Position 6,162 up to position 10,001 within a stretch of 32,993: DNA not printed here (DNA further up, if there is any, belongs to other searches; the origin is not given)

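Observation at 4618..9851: Kinase-like/cytidine-deaminase gene translationally coupled to a TIR-APAZ-pAgo fusion: candidate pAgo system with two nucleotide-pool effectors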

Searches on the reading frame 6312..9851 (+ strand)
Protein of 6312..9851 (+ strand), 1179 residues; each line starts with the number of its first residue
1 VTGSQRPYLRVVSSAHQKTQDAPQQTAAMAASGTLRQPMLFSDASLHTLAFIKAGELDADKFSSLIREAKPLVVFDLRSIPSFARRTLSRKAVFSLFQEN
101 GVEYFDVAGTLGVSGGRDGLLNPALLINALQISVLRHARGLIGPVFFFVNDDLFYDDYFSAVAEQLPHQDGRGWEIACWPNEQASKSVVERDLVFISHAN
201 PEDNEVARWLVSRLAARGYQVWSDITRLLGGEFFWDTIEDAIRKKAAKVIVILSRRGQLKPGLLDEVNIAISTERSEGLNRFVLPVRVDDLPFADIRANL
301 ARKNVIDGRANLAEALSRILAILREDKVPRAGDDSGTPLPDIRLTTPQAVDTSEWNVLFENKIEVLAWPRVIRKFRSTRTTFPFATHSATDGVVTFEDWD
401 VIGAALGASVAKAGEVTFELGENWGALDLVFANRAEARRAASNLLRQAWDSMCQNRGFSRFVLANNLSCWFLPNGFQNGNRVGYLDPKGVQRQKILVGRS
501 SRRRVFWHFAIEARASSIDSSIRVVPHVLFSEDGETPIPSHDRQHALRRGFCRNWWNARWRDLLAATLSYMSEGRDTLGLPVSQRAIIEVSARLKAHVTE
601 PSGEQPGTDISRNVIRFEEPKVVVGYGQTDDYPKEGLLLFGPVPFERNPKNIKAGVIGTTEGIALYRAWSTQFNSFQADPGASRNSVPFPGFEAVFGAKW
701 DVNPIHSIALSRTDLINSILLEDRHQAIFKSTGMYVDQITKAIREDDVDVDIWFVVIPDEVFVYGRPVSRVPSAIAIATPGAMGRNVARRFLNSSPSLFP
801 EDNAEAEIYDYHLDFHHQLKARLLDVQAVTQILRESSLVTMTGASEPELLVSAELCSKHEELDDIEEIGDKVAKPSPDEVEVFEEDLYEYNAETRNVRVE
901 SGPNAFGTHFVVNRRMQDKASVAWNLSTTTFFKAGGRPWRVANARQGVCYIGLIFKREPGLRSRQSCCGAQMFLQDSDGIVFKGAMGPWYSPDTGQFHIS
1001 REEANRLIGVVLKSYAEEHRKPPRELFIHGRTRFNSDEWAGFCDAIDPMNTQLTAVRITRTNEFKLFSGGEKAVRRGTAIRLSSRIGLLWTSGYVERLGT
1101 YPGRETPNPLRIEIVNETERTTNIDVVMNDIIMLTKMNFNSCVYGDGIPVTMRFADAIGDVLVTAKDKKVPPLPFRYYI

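Call 5: search_protein_families(library=pfam, proteins=[window:6312-9851:+], max_evalue=0.1)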
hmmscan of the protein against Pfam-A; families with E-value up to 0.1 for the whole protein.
window:6312-9851:+ (1179 aa): 2 families
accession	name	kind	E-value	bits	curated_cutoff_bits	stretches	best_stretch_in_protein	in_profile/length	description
PF13676.11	TIR_2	-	2e-18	67.5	28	1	194-318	1-120/122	TIR domain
PF01582.25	TIR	-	0.011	15.9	21.3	1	194-289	4-97/179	TIR domain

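Call 6: search_protein_families(library=padloc, proteins=[window:6312-9851:+], max_evalue=0.1)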
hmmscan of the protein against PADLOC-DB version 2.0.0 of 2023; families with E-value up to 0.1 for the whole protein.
window:6312-9851:+ (1179 aa): 21 families
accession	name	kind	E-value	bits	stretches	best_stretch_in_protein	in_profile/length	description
PDLC02378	pAgo_I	-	4.2e-178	591.2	2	913-1179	232-493/493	Class I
PDLC02436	pAgo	-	5.4e-110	366.4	1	612-1178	5-459/460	-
PDLC02403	Aga_TIR-PNTD1-PNTD2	-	1.4e-97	325.6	1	190-604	1-418/443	Class I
PDLC02421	Aga_TIR-PNTD1-PNTD2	-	1.4e-90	302.5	1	190-606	2-421/430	Class I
PDLC02376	pAgo_I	-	2.3e-87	292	1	616-1179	5-455/455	Class I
PDLC02377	pAgo_I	-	5.7e-43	145.3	2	916-1179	187-457/457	Class I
PDLC02400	Aga_TIR-PNTD1-PNTD2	-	1.4e-36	124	1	183-590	178-597/639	Class I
PDLC02392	pAgo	-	4.1e-33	112.8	1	915-1166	81-332/346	-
PDLC02416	Aga_REase-TIR-PNTD1-PNTD2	-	1.2e-32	111.4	1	180-588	144-529/572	Class I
PDLC02420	Aga_SIR2-PNTD1-PNTD2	-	2e-28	97.2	1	916-1179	737-1010/1010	Class I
PDLC02384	pAgo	-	2.6e-23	80.2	1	906-1162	745-1013/1030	-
PDLC02428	PprPIWI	-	5.3e-12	43.3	1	887-1158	409-645/666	-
PDLC02381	pAgo_II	-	4.5e-11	39.9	1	860-1161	294-594/617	Class II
PDLC02397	pAgo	-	4.7e-08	30.3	1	921-1158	344-559/578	-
PDLC05062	PDC-S66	-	1e-06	26.4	1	186-255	144-211/282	-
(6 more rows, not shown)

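Call 7: search_protein_families(library=ncbifam, proteins=[window:6312-9851:+], max_evalue=0.1)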
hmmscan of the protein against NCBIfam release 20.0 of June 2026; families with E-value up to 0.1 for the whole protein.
window:6312-9851:+ (1179 aa): 1 family
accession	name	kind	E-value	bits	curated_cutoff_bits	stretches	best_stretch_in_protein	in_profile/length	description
NF042941.1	Retron_TIR_antiphage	equivalog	3.6e-05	22.7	600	1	188-286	336-431/464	TIR domain-containing anti-phage reverse transcriptase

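Call 14: find_homologous_proteins(query=window:6312-9851:+, max_evalue=1e-10)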
Query window:6312-9851:+ (1179 aa): 77 proteins with E <= 1e-10 among 8000 candidates.
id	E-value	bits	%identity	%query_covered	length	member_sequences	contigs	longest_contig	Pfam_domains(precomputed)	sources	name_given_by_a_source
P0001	0.0e+0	2716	100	100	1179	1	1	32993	PF13676.12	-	-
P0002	0.0e+0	2059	75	100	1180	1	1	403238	PF13676.12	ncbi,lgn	-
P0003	0.0e+0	2043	74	100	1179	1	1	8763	PF13676.12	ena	-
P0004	0.0e+0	1983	71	100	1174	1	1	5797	PF13676.12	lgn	-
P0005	0.0e+0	1885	67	100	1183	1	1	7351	PF13676.12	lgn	-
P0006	0.0e+0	1804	67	97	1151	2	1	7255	PF13676.12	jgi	jgi:hypothetical protein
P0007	0.0e+0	1801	66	100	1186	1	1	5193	PF13676.12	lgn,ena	-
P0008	0.0e+0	1799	67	100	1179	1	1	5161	PF13676.12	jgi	jgi:hypothetical protein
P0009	0.0e+0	1783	65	100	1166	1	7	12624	PF13676.12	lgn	-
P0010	0.0e+0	1773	66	100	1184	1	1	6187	PF13676.12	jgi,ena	-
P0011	0.0e+0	1766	65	100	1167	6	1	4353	PF13676.12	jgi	-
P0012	0.0e+0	1736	65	100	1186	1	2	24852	PF13676.12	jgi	jgi:hypothetical protein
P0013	0.0e+0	1730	64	100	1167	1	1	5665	PF13676.12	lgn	-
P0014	0.0e+0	1636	60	100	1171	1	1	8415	PF13676.12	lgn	-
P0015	0.0e+0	1620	59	100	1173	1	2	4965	PF13676.12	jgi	jgi:hypothetical protein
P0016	0.0e+0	1618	59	100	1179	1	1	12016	PF13676.12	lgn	-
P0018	0.0e+0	1586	59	100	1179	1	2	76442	PF13676.12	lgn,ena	-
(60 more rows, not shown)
